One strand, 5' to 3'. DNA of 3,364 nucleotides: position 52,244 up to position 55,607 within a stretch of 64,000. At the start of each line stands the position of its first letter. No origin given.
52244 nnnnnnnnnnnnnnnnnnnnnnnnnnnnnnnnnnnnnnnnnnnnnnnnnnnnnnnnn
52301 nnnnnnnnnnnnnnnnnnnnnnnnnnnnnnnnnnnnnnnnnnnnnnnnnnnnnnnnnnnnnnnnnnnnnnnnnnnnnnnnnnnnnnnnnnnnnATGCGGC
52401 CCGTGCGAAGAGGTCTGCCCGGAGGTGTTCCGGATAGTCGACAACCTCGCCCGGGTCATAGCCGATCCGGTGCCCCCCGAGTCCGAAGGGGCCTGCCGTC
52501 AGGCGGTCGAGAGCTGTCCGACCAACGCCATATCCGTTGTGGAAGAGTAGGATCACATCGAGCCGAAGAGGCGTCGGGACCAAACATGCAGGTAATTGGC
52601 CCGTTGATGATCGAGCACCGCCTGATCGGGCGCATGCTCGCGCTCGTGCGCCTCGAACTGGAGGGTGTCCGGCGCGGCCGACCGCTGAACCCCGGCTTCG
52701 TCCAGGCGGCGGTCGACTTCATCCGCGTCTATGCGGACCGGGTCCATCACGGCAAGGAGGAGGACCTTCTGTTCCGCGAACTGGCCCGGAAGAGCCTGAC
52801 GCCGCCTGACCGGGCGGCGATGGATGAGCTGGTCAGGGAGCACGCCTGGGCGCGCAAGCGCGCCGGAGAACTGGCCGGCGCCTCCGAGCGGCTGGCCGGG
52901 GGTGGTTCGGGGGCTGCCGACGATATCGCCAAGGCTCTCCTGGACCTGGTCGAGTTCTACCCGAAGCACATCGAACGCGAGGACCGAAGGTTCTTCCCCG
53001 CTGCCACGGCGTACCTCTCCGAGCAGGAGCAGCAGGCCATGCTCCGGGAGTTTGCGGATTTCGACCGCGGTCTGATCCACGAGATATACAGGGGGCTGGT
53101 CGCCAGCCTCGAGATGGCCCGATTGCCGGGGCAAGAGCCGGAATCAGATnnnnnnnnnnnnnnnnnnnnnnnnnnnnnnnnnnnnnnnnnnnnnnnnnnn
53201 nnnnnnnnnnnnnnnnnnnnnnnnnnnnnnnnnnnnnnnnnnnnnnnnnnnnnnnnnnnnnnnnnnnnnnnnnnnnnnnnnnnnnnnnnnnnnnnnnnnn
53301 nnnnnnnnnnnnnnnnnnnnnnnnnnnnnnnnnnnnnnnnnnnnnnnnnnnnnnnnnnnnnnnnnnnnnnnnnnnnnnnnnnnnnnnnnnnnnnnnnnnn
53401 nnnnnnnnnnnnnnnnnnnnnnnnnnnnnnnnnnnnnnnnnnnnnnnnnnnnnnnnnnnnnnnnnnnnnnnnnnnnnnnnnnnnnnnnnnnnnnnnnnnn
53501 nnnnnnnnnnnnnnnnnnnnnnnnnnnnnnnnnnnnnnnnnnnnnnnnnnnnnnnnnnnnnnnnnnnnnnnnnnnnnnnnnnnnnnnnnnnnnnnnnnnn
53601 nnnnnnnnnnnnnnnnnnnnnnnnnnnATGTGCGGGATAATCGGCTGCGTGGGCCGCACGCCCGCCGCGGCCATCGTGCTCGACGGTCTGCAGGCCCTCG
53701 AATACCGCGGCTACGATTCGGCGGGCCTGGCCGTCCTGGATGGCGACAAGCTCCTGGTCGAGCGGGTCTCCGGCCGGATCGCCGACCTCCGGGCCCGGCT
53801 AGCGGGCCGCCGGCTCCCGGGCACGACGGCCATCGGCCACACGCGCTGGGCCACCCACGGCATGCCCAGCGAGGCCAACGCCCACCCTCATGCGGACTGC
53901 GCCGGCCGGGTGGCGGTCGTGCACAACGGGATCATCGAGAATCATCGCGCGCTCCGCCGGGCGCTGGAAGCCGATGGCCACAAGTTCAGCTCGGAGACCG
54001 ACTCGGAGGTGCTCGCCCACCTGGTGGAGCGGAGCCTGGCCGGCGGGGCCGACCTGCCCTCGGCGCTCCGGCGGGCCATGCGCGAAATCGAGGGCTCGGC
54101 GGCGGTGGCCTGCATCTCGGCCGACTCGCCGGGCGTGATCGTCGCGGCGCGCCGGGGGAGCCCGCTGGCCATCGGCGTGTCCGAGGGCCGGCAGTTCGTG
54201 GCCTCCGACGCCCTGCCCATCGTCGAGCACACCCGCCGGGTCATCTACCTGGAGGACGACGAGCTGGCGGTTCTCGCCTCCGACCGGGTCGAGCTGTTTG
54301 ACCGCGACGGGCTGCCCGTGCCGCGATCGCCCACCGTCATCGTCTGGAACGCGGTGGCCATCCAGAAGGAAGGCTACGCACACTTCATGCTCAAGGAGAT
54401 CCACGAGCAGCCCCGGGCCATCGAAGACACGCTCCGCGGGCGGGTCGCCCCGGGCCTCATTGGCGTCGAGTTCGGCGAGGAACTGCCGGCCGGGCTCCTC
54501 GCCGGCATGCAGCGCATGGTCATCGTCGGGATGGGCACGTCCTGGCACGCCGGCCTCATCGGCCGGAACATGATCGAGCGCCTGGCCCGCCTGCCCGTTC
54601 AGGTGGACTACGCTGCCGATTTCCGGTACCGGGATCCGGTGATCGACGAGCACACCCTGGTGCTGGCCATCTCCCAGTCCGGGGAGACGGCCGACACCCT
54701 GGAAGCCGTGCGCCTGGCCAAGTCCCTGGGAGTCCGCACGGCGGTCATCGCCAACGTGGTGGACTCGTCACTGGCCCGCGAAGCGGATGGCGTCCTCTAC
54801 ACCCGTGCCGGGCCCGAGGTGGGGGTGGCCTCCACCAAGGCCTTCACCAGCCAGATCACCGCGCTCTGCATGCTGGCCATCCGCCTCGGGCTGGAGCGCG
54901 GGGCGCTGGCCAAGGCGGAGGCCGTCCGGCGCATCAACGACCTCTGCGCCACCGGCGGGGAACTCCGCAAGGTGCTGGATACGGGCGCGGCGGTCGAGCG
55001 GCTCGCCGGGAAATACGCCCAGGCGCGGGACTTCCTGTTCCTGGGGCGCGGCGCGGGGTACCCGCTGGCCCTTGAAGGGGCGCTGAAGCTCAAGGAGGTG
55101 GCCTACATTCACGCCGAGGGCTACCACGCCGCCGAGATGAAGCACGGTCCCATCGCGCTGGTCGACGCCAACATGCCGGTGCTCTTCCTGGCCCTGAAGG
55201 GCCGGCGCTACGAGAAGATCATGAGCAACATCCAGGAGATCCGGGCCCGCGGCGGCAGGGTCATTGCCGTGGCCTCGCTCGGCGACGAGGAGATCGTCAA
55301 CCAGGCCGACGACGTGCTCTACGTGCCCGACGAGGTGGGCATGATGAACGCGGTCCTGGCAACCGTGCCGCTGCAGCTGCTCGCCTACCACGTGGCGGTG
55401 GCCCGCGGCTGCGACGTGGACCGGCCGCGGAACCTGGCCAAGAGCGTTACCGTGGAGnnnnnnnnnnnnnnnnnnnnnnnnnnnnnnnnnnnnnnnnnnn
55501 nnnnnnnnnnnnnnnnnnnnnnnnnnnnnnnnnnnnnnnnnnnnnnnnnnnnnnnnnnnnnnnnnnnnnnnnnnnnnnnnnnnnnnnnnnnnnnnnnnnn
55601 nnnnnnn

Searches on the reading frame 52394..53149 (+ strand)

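Call 38: search_protein_families(library=pfam, proteins=[window:52394-53149:+], max_evalue=0.001)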
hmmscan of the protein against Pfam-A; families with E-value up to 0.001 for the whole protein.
window:52394-53149:+ (252 aa): 1 family
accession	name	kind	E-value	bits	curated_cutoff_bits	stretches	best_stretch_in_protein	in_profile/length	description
PF01814.28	Hemerythrin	-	1.9e-13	51.4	25.3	1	71-204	6-127/127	Hemerythrin HHE cation binding domain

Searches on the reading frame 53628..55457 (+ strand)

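Call 38: search_protein_families(library=pfam, proteins=[window:53628-55457:+], max_evalue=0.001)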
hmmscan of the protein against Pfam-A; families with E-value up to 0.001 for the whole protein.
window:53628-55457:+ (610 aa): 3 families
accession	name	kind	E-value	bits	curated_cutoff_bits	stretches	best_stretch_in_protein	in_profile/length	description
PF01380.27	SIS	-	7.6e-58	194.4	25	2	291-419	2-131/131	SIS domain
PF13522.11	GATase_6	-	1e-20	74.5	27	1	65-193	10-129/130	Glutamine amidotransferase domain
PF13537.11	GATase_7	-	3.2e-14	53.5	25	1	73-194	3-117/123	Glutamine amidotransferase domain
